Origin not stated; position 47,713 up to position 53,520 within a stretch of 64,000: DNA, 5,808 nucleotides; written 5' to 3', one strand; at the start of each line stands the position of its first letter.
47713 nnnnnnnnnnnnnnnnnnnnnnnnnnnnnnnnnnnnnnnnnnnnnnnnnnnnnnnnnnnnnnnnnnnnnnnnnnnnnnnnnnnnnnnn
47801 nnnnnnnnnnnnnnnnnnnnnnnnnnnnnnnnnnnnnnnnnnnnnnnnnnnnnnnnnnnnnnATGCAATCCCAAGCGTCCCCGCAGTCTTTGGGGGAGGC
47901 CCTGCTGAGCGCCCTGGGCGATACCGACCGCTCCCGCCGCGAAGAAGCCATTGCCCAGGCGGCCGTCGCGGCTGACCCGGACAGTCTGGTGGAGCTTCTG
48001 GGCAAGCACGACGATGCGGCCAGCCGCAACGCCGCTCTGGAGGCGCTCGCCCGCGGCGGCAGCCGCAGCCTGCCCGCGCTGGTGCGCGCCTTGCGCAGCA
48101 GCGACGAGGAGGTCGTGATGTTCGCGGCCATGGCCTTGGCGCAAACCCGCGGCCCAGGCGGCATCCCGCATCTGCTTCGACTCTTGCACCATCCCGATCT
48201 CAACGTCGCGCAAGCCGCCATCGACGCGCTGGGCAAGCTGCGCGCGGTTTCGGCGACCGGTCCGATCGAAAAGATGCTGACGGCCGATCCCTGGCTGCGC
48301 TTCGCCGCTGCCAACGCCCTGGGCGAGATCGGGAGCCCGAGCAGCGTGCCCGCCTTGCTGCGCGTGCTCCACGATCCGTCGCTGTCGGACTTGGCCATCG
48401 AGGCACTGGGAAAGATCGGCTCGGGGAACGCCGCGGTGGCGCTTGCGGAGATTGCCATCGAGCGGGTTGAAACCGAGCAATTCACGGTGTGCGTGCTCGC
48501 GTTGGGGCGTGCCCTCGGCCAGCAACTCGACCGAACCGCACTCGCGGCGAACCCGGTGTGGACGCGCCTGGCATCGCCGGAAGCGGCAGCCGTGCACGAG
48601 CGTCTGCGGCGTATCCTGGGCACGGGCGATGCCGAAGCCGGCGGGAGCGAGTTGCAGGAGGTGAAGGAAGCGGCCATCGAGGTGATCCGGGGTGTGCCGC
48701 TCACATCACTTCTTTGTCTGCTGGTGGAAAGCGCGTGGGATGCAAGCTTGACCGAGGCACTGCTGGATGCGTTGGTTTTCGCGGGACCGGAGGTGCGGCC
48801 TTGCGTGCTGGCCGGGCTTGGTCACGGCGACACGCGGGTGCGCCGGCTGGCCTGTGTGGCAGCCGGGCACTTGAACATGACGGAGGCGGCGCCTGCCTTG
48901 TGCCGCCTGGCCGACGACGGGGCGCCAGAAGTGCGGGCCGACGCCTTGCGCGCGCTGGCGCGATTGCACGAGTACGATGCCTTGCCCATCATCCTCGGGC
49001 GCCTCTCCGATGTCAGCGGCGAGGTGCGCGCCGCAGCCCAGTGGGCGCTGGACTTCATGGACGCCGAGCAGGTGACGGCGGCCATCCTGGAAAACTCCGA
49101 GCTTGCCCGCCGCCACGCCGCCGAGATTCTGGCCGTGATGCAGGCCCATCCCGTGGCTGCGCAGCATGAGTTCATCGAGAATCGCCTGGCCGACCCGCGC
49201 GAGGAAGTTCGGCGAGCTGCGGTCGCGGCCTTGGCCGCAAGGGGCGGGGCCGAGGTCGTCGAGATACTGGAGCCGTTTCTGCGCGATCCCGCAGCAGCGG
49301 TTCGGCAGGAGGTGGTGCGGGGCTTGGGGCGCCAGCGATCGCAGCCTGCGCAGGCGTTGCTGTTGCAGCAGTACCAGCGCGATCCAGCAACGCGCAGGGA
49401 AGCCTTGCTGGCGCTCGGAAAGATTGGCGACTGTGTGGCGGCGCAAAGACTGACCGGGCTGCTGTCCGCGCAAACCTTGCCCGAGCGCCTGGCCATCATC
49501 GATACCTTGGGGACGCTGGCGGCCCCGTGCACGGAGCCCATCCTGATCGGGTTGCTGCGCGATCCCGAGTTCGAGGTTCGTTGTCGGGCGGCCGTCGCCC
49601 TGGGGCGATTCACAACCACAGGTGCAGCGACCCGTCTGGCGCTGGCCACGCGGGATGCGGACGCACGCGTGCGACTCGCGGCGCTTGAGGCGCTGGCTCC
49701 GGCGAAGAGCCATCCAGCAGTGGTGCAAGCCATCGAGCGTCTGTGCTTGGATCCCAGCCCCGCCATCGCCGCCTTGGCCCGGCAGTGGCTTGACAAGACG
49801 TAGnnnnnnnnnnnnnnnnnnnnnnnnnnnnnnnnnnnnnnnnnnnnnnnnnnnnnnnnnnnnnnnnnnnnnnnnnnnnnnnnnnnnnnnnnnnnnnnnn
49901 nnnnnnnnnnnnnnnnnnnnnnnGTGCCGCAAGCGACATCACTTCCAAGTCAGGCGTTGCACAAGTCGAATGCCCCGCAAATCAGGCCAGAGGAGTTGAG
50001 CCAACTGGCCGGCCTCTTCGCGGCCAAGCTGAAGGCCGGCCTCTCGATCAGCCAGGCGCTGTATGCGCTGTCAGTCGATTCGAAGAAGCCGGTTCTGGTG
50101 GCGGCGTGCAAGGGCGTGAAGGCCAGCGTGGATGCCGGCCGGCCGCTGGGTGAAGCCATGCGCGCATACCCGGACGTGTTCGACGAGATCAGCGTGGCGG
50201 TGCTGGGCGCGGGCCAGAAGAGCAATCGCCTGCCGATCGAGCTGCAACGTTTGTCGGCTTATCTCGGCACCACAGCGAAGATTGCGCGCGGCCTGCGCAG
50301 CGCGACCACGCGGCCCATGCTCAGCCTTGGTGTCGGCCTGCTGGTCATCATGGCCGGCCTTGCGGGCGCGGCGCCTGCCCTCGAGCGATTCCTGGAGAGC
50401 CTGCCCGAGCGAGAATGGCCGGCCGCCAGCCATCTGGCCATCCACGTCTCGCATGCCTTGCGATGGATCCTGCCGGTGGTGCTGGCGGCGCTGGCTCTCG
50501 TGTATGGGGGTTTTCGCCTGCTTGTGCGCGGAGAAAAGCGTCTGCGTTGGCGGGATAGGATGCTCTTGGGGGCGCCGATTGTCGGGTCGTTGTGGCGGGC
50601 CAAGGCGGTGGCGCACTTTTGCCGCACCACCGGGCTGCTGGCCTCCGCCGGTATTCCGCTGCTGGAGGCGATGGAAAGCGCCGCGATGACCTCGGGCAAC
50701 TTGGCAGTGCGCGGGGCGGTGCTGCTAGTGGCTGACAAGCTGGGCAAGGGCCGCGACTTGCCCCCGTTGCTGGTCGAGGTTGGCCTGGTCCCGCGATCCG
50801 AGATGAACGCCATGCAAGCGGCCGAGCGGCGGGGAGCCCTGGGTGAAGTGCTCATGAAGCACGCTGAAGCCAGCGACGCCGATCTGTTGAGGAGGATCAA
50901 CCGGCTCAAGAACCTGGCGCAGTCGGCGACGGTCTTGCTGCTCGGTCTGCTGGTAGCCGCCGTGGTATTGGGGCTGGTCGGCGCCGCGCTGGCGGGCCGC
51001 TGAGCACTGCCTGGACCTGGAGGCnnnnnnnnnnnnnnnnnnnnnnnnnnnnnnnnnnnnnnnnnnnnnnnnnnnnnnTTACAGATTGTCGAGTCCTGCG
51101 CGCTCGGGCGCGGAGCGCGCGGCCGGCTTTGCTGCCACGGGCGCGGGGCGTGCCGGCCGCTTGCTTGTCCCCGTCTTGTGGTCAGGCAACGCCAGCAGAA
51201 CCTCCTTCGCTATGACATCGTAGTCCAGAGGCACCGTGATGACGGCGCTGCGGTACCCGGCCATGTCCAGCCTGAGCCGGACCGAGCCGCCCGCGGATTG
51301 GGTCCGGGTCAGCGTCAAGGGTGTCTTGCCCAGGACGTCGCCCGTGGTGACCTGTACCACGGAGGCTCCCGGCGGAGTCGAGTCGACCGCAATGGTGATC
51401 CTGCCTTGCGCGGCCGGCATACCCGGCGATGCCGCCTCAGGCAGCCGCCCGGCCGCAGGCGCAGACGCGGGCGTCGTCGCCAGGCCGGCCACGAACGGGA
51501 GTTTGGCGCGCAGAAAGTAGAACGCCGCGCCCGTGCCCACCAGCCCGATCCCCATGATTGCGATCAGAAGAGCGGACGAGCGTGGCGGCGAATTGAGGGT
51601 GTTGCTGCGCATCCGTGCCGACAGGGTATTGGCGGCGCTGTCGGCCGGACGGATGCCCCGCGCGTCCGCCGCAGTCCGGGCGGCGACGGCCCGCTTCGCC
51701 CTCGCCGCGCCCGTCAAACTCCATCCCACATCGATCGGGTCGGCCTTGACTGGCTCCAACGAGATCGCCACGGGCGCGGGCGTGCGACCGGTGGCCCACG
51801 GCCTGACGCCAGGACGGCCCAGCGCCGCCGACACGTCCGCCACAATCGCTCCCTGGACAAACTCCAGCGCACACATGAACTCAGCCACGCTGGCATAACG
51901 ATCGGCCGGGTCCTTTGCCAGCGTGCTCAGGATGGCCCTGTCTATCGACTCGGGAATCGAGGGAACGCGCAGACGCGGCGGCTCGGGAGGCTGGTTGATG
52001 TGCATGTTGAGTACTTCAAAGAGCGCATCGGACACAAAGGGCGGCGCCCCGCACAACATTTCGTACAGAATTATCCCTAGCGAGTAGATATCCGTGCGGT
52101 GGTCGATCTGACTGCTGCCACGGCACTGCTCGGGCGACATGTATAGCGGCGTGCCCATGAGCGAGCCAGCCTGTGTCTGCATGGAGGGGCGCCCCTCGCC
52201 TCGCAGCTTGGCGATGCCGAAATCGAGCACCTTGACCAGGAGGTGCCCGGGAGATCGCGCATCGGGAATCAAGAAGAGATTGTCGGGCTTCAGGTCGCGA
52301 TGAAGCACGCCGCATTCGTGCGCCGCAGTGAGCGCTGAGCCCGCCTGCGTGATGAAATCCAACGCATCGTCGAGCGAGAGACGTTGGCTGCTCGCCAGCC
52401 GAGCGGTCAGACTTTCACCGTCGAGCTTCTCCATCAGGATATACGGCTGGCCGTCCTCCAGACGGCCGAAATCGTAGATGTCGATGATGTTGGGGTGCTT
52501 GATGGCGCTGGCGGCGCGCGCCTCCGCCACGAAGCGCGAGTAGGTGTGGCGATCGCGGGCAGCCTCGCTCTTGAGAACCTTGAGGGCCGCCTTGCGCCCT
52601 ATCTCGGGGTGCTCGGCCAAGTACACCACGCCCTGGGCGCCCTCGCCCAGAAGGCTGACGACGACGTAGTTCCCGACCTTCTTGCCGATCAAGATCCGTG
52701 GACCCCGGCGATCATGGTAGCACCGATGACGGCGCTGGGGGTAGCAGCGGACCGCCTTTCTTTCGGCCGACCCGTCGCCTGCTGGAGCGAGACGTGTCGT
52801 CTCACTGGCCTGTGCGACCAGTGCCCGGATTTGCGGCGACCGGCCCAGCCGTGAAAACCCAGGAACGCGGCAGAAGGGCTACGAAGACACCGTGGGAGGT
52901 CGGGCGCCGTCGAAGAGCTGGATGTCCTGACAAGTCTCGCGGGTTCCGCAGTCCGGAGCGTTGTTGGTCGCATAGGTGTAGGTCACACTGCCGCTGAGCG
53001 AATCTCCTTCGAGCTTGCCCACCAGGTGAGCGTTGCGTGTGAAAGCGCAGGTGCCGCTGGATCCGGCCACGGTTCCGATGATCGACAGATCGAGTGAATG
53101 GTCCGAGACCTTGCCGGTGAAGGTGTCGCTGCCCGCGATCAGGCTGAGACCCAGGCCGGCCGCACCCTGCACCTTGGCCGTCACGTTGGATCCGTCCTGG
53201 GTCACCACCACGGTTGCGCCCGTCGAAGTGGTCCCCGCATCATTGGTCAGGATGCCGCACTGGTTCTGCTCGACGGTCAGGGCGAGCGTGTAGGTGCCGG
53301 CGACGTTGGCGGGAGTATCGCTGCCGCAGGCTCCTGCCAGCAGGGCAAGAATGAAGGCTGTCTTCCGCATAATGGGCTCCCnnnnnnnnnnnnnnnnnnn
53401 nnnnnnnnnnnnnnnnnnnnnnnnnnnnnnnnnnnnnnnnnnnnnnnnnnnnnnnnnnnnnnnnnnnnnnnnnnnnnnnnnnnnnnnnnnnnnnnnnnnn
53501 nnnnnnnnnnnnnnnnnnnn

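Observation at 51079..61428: Eight co-directional, mostly stop/start-overlapping envelope and signalling genes with no partner regulator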

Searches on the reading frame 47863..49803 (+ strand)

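Call 7: search_protein_families(library=pfam, proteins=[window:47863-49803:+], max_evalue=0.01)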
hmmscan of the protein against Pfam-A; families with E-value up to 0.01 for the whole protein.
window:47863-49803:+ (646 aa): 7 families
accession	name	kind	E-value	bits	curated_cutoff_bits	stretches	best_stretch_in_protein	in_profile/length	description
PF13646.12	HEAT_2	-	4e-88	290.3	27.7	12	101-182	1-87/88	HEAT repeats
PF02985.28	HEAT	-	6.1e-33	110.2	23.5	2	101-126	2-27/31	HEAT repeat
PF13513.12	HEAT_EZ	-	2.7e-15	56.9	27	0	334-368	21-55/55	HEAT-like repeat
PF03130.22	HEAT_PBS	-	2.8e-15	55.5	20.9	1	145-171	1-27/27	PBS lyase HEAT-like repeat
PF00514.29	Arm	-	4.8e-13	49.1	20.6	1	98-126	11-39/41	Armadillo/beta-catenin-like repeat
PF21581.3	SCD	-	1.6e-05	25.5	27.5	0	473-502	39-68/75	Stromalin conservative domain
PF12717.13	Cnd1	-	0.0013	19.3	26.4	0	339-373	19-53/162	non-SMC mitotic condensation complex subunit 1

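Call 78: search_protein_families(library=ncbifam, proteins=[window:47863-49803:+], max_evalue=0.001)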
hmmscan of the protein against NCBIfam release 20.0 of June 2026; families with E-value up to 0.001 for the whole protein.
window:47863-49803:+ (646 aa): 7 families
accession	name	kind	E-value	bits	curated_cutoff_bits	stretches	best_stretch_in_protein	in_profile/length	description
NF045915.1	PhycobilmeDegNblB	equivalog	1.7e-22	80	300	3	74-215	37-186/214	phycobilisome degradation protein NblB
NF010374.0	PRK13800.1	equivalog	6.9e-19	67.6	1196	1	345-612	626-896/898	fumarate reductase/succinate dehydrogenase flavoprotein subunit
TIGR02270.1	TIGR02270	subfamily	1.2e-17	64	206.8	2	38-204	147-311/410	TIGR02270 family protein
NF058502.1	phyc_lyase_CpcE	equivalog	6.3e-13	48.8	330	1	351-531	52-216/260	C-phycocyanin alpha-cysteine-84 phycocyanobilin lyase subunit CpcE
NF007244.0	PRK09687.1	equivalog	5e-10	39.1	275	0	324-396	143-218/285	putative lyase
NF045662.1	DVU0298_fam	equivalog_domain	5.8e-06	26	75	0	558-598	147-187/213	DVU0298 family protein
NF058505.1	phyc_lyase_CpeY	equivalog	0.00046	18.9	600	0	357-486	68-200/419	C-phycoerythrin alpha-cysteine-82 phycoerythrobilin lyase CpeY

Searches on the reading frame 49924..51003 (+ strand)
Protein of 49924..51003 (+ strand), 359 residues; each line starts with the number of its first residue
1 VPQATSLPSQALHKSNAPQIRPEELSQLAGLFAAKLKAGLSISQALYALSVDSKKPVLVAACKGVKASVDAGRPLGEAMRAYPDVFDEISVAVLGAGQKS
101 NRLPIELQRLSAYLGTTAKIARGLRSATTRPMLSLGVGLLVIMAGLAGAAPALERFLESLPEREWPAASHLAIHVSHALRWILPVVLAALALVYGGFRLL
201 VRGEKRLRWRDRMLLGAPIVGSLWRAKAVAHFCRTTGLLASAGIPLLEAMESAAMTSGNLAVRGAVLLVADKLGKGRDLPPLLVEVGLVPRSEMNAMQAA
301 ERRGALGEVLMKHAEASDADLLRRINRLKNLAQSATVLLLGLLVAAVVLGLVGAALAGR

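Call 7: search_protein_families(library=pfam, proteins=[window:49924-51003:+], max_evalue=0.01)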
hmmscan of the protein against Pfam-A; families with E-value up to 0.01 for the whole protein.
window:49924-51003:+ (359 aa): 1 family
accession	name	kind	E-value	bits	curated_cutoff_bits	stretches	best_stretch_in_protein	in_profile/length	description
PF00482.28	T2SSF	-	6.6e-31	107.3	25.2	2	31-147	4-121/125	Type II secretion system (T2SS), protein F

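Call 78: search_protein_families(library=ncbifam, proteins=[window:49924-51003:+], max_evalue=0.001)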
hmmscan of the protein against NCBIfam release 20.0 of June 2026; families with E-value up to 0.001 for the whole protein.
window:49924-51003:+ (359 aa): 6 families
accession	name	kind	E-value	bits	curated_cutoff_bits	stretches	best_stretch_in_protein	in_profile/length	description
TIGR02120.1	GspF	equivalog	4.8e-46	157.8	424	1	13-350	53-389/401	type II secretion system inner membrane protein GspF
NF052606.1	T4PiliAsmPilCMyx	equivalog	1.3e-39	136.3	700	1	31-350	88-406/419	type IV pilus assembly protein PilC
NF052607.1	T4PiliAsmPilCThrm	equivalog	1.2e-34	120.1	700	1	31-351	74-393/406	type IV pilus assembly protein PilC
NF007861.0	PRK10573.1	equivalog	4.6e-27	95.1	401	1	16-350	52-386/401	protein transport protein HofC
NF047826.1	T3SSXpsF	equivalog_domain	2.2e-19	69.6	650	1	21-351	64-393/405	type II secretion system protein XpsF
NF041012.2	T4P_ComGB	equivalog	1.1e-15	57.9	240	2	107-347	81-319/332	competence type IV pilus assembly protein ComGB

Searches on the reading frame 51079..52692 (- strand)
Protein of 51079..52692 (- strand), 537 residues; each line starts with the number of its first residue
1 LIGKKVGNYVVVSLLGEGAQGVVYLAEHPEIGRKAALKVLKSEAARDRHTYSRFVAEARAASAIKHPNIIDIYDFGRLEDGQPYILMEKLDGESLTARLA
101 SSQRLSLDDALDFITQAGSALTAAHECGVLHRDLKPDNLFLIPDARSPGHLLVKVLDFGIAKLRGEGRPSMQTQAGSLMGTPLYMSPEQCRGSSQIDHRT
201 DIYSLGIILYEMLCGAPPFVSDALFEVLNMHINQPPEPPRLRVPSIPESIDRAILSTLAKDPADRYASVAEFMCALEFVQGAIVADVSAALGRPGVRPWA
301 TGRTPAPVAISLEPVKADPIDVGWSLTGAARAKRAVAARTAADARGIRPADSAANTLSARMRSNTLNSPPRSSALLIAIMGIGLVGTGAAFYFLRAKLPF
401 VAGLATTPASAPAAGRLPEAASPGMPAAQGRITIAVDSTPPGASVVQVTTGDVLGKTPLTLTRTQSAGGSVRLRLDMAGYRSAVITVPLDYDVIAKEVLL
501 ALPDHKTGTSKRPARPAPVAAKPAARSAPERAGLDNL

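Call 4: search_protein_families(library=pfam, proteins=[window:51079-52692:-], max_evalue=0.1)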
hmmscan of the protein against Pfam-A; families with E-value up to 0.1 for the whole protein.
window:51079-52692:- (537 aa): 5 families
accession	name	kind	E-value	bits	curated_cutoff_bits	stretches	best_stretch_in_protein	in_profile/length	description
PF00069.31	Pkinase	-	1.9e-45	155.8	31.7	1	9-267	1-253/263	Protein kinase domain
PF07714.23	PK_Tyr_Ser-Thr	-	2.6e-26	92.9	23.1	1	13-265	5-248/258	Protein tyrosine and serine/threonine kinase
PF08308.17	PEGA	-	1.4e-05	25.3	20.8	1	432-490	2-56/71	PEGA domain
PF01636.29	APH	-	7.1e-05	23.1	23.2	1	13-127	3-110/239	Phosphotransferase enzyme family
PF06293.20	Kdo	-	0.0044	16.9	21.3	1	82-164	91-172/207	Lipopolysaccharide kinase (Kdo/WaaP) family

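Call 5: search_protein_families(library=ncbifam, proteins=[window:51079-52692:-], max_evalue=0.1)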
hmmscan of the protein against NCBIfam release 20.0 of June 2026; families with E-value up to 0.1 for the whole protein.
window:51079-52692:- (537 aa): 17 families
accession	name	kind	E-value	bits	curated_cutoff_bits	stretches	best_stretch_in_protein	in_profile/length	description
NF033483.0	PknB_PASTA_kin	equivalog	3e-80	270.8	450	1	8-278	8-267/563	Stk1 family PASTA domain-containing Ser/Thr kinase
NF052427.1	StpK7MSMEG_1200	equivalog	3.1e-50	171.3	900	1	3-287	3-276/601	serine/threonine protein kinase StpK7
NF047741.1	antiphage_MADS6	equivalog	4.1e-47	161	460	2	91-277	281-458/612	methylation-associated defense system protein kinase MAD6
TIGR03903.1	TOMM_kin_cyc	equivalog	1.4e-37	129.1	705.75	1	32-279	3-250/1267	TOMM system kinase/cyclase fusion protein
NF009651.0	PRK13184.1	equivalog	1.2e-34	119.5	839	1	7-281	2-293/932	serine/threonine-protein kinase PknD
NF033442.0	BREX_PglW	equivalog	1e-25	89.7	990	2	7-163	512-662/1391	BREX system serine/threonine kinase PglW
NF053615.1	SerThrKinAfsKStmc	equivalog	2.5e-23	82.7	1300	1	4-265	10-254/809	protein serine/threonine kinase AfsK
NF038150.1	lanthi_synth_IV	equivalog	1.3e-19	70.1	650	1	7-278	189-455/851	class IV lanthionine synthetase LanL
NF043056.1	T4SS_LegK1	equivalog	5.4e-11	41.8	550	1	21-211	85-282/516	Dot/Icm T4SS effector kinase LegK1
NF058632.1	SerThrKinPrkT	equivalog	9.4e-09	34.7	280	1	8-141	22-150/322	serine/threonine protein kinase PrkT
NF038151.1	lanthi_synth_III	equivalog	1.3e-07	30.4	575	1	8-216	221-426/833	class III lanthionine synthetase LanKC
TIGR03724.2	arch_bud32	equivalog_domain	1.3e-06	28.1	125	1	47-165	33-135/193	KEOPS complex kinase/ATPase Bud32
NF007174.0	PRK09605.1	equivalog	2.3e-05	23.1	447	1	17-164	343-476/535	bifunctional N(6)-L-threonylcarbamoyladenine synthase/serine/threonine protein kinase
NF040671.1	PLuB_AAA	exception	0.00016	19.2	999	1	59-143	57-138/1256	PLuB system helicase-like protein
NF011463.0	PRK14879.1-4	equivalog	0.00023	20.6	188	1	12-164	20-163/237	Kae1-associated kinase Bud32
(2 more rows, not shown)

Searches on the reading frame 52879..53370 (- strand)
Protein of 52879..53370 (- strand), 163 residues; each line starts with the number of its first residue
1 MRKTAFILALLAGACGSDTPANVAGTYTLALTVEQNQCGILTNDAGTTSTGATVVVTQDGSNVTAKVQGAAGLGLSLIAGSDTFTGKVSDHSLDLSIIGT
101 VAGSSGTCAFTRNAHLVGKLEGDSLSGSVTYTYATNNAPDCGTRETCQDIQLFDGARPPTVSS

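Call 4: search_protein_families(library=pfam, proteins=[window:52879-53370:-], max_evalue=0.1)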
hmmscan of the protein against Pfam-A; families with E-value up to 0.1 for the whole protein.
window:52879-53370:- (163 aa): 0 families

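Call 5: search_protein_families(library=ncbifam, proteins=[window:52879-53370:-], max_evalue=0.1)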
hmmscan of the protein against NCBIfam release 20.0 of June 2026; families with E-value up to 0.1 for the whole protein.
window:52879-53370:- (163 aa): 0 families
